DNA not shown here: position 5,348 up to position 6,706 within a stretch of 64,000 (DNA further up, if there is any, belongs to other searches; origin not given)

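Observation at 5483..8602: Transketolase carrying an in-frame N-terminal MalE-like (bacterial periplasmic solute-binding protein family 1) domain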

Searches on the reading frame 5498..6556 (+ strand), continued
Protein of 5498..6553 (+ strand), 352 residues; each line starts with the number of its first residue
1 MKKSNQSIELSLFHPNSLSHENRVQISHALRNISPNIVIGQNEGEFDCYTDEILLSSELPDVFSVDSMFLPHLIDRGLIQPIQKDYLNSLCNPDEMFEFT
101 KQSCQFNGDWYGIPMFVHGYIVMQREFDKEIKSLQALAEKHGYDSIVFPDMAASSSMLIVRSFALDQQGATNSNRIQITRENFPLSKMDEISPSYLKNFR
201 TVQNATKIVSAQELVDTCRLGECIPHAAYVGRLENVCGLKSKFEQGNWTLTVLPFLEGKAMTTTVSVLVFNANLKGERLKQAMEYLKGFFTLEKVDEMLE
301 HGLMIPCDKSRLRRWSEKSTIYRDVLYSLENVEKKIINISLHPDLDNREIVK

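Call 42: search_solved_structures(query=A1, max_evalue=1, show_alignments=4)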
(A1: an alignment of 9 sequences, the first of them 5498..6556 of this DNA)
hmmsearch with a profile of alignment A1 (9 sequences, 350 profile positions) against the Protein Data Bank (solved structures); distinct sequences matched with E-value up to 1: 36.
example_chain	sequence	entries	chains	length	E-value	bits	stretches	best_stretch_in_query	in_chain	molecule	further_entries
4hcw_A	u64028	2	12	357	2.1e-151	507.3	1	1-350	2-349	thiaminase-I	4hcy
4kys_A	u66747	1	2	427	2.2e-53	185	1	5-344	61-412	Thiamine pyridinylase I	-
2thi_A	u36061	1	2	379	6e-45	157.2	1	4-343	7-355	THIAMINASE I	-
4thi_A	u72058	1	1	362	1.6e-44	155.8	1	7-343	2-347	PROTEIN (THIAMINASE I)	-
3thi_A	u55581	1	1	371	1.7e-44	155.7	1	7-343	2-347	PROTEIN (THIAMINASE I)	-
5ysb_A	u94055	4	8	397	1.1e-08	37.9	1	28-126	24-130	Lin1841 protein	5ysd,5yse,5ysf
4ovj_A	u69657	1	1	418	0.00016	24.2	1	29-128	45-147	Extracellular solute-binding protein family 1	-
1eu8_A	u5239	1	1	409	0.00098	21.6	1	59-126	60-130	TREHALOSE/MALTOSE BINDING PROTEIN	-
5z6b_A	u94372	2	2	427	0.0017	20.9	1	6-113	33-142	Putative ABC transporter substrate-binding protein YesO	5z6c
4r6k_A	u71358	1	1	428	0.0017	20.9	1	6-113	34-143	SOLUTE-BINDING PROTEIN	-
9kha_A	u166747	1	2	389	0.003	20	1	59-134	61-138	Extracellular solute-binding protein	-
4r9f_A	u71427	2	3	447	0.0061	19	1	72-125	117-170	MBP1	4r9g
3uor_A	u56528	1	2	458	0.0098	18.3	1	59-126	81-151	ABC transporter sugar binding protein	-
4g68_B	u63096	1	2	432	0.088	15.2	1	4-124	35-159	ABC transporter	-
2gh9_A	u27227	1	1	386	0.1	15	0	263-314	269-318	maltose/maltodextrin-binding protein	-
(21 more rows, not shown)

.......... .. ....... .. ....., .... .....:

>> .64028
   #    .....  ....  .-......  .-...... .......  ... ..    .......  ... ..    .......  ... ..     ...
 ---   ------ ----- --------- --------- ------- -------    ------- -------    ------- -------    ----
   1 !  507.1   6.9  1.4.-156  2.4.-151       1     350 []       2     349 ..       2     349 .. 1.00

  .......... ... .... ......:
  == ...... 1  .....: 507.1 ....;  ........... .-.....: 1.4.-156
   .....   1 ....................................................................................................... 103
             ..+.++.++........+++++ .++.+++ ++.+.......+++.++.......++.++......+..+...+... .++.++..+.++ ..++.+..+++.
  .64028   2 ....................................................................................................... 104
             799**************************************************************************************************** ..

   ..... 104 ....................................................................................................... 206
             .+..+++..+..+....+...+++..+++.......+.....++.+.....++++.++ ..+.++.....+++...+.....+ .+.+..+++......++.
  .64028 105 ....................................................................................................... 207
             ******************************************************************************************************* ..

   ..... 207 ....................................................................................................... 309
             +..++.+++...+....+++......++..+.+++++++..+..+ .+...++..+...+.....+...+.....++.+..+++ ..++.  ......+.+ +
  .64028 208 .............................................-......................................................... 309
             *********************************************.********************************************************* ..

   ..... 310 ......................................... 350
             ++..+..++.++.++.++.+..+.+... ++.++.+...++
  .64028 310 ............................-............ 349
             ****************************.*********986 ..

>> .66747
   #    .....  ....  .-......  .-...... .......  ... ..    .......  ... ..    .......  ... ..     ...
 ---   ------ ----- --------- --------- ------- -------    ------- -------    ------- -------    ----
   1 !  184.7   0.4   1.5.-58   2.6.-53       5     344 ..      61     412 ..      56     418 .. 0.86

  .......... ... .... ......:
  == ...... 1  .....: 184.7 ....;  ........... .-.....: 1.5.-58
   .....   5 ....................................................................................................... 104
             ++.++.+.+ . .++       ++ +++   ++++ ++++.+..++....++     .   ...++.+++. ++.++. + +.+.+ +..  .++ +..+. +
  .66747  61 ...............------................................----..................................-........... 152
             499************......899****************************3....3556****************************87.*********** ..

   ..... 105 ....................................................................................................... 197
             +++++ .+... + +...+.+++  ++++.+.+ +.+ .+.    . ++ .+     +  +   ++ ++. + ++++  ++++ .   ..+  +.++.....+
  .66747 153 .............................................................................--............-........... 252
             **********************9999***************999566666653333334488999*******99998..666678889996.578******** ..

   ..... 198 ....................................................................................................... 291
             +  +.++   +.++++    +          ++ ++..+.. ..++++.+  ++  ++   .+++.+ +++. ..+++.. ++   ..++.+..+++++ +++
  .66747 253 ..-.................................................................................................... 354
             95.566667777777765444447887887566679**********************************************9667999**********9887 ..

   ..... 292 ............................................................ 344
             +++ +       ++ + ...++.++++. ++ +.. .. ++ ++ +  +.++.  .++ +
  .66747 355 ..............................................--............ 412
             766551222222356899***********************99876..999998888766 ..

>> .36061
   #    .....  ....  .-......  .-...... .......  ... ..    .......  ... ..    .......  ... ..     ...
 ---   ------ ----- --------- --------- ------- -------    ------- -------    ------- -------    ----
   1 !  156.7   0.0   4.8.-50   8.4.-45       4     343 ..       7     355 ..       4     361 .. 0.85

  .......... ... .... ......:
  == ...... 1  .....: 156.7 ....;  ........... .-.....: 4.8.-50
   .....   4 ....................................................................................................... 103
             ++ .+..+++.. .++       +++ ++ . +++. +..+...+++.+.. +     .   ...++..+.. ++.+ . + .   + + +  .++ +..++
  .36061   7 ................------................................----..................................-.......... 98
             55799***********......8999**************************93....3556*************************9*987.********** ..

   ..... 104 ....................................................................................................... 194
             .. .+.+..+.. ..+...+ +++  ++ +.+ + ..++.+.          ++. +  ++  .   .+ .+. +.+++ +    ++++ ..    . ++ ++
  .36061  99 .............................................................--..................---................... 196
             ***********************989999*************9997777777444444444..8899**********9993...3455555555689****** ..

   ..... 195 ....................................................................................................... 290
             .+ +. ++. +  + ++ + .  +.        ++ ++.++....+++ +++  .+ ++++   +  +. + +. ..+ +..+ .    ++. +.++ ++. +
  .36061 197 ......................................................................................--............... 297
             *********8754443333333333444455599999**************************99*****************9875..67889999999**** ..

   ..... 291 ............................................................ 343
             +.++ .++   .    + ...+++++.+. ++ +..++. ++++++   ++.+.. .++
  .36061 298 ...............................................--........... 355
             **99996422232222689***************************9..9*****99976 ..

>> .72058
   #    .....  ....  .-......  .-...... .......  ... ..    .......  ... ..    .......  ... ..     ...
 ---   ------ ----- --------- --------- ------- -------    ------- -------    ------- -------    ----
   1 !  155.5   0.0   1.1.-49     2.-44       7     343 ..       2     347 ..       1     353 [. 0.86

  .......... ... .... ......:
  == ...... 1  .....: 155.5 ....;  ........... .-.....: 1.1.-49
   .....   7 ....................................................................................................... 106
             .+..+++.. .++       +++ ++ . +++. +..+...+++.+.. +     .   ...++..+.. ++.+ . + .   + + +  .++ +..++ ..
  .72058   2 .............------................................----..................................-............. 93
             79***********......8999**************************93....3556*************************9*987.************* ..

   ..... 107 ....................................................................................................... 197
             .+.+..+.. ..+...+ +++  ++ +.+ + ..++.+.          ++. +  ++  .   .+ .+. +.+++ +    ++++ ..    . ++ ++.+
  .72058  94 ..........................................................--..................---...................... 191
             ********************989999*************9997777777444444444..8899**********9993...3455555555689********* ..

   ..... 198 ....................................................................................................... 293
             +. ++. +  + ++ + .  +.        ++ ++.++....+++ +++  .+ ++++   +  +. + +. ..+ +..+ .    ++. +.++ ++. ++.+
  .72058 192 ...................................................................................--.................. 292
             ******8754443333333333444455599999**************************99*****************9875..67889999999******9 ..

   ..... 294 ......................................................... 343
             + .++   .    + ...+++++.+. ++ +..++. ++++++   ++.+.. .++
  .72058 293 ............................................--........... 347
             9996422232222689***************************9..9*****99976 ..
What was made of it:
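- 5642..5644 (+): Tyr49, equivalent to B. thiaminolyticus Tyr50 (FDCY motif); retained. Mapping from the 2thi alignment (call 42).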

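Call 44: predict_structure(alignment_id=A1)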
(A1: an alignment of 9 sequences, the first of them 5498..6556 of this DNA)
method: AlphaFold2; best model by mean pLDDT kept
length: 353 residues; sequences in the alignment: 9
mean_pLDDT: 81.1   pTM: 0.83
mean pLDDT of the five models: 81.1, 78.4, 72.4, 64.8, 49.1
residues with pLDDT >= 90: 70; 70-90: 219; 50-70: 58; < 50: 6
segments of 3 or more residues with pLDDT < 50: 1-4
pLDDT, mean of each block of 10 residues (from residue 1): 57 70 80 67 57 68 89 90 89 90 92 90 73 86 77 67 73 78 68 84 83 84 75 87 83 83 88 89 88 89 91 94 91 87 81 71
secondary structure, 60 per line:
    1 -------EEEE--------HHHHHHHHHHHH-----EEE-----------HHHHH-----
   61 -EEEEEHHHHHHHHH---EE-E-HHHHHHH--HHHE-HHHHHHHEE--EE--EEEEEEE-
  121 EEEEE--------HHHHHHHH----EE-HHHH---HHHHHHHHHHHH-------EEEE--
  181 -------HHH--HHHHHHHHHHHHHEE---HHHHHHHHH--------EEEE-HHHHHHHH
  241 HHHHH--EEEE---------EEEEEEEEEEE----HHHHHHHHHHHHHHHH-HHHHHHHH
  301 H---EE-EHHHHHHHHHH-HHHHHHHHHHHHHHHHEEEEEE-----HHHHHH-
elements in order: E8-11 H20-31 E37-39 H51-55 E62-66 H67-75 H84-90 H98-104 E113-119 E121-125 H134-141 H149-152 H156-167 E175-178 H193-205 H211-219 E228-231 H233-245 E248-251 E261-271 H276-291 H293-301 H309-318 H320-335 E336-341 H347-352

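Call 48: fold_search(model_id=the predicted structure, library=pdb)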
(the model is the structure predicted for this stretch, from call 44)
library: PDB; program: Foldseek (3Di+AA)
matches with E <= 10: 1421; with E <= 0.001: 1053
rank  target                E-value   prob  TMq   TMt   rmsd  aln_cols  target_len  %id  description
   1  4hcw_A                3.9e-27  1.00  0.84  0.85   2.8       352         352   25  Structure of a eukaryotic thiaminase-I (released 2013-10-02)
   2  4kys_A                9.9e-16  1.00  0.72  0.70   4.4       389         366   15  Clostridium botulinum thiaminase I in complex with thiamin (released 2013-10-30)
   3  3thi                  1.9e-15  1.00  0.71  0.69   4.6       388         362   13  THIAMINASE I FROM BACILLUS THIAMINOLYTICUS (released 1998-10-14)
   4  4kys_B                4.2e-15  1.00  0.73  0.70   4.4       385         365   15  Clostridium botulinum thiaminase I in complex with thiamin (released 2013-10-30)
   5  5yse_A                1.3e-14  1.00  0.67  0.62   5.2       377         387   14  Crystal structure of beta-1,2-glucooligosaccharide binding protein in complex with sophorotetraose (released 2018-05-02)
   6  4wvh_A                2.0e-14  1.00  0.61  0.44   6.2       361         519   13  Crystal structure of the Type-I signal peptidase from Staphylococcus aureus (SpsB) in complex with a substrate peptide (released 2015-09-23)
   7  3d4c_A                2.6e-14  1.00  0.60  0.47   6.0       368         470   12  ZP-N domain of mammalian sperm receptor ZP3 (crystal form I) (released 2008-12-02)
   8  4bl8_A                2.7e-14  1.00  0.60  0.33   6.0       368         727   12  Crystal structure of full-length human Suppressor of fused (SUFU) (released 2013-11-27)
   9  3n95_D                3.3e-14  1.00  0.60  0.48   6.0       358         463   13  Crystal structure of human CRFR2 alpha extracellular domain in complex with Urocortin 2 (released 2010-10-20)
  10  5ysf_A                3.7e-14  1.00  0.65  0.60   5.6       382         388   14  Crystal structure of beta-1,2-glucooligosaccharide binding protein in complex with sophoropentaose (released 2018-05-02)
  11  4blb_B                4.4e-14  1.00  0.61  0.33   5.9       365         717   13  Crystal structure of a human Suppressor of fused (SUFU)-GLI1p complex (released 2013-11-27)
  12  3w15_C                4.9e-14  1.00  0.57  0.53   6.6       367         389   13  Structure of peroxisomal targeting signal 2 (PTS2) of Saccharomyces cerevisiae 3-ketoacyl-CoA thiolase in complex with (released 2013-07-03)
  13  4wvj_A                5.2e-14  1.00  0.60  0.44   6.2       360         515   13  Crystal structure of the Type-I signal peptidase from Staphylococcus aureus (SpsB) in complex with an inhibitor peptid (released 2015-09-23)
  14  4blb_C                5.2e-14  1.00  0.59  0.32   6.2       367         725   13  Crystal structure of a human Suppressor of fused (SUFU)-GLI1p complex (released 2013-11-27)
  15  4bl8_B                5.5e-14  1.00  0.60  0.32   6.1       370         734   13  Crystal structure of full-length human Suppressor of fused (SUFU) (released 2013-11-27)
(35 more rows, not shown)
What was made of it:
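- On SBP_bac_1 / MalE-type solute-binding proteins: MBP and other SBP structures match at TM 0.57-0.67 and E ~1e-14, but below the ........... (call 48).
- Closest known: Bacterial thiaminase I. Same: The Tyr50, Asp64 and Glu241 equivalents are conserved (calls 42, 48).
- The domain shares the PBP type-II fold, and MBP structures match at TM ~0.6 (call 48).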

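Call 66: find_related_loci(query=A3, collection=metagenome_contigs, flank=4000)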
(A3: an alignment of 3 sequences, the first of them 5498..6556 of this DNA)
Query A3 (353 aa) in metagenome_contigs; peptide patterns used: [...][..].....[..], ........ (x = any residue, [..] = any of these).
261 stretches matched a pattern, but none encodes a relative of the query by tblastn (E <= 1e-3).
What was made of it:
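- Tried and rejected: Metagenome scan: the scan with the type-B N-domain profile gave 261 pattern matches and no relative (call 66).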
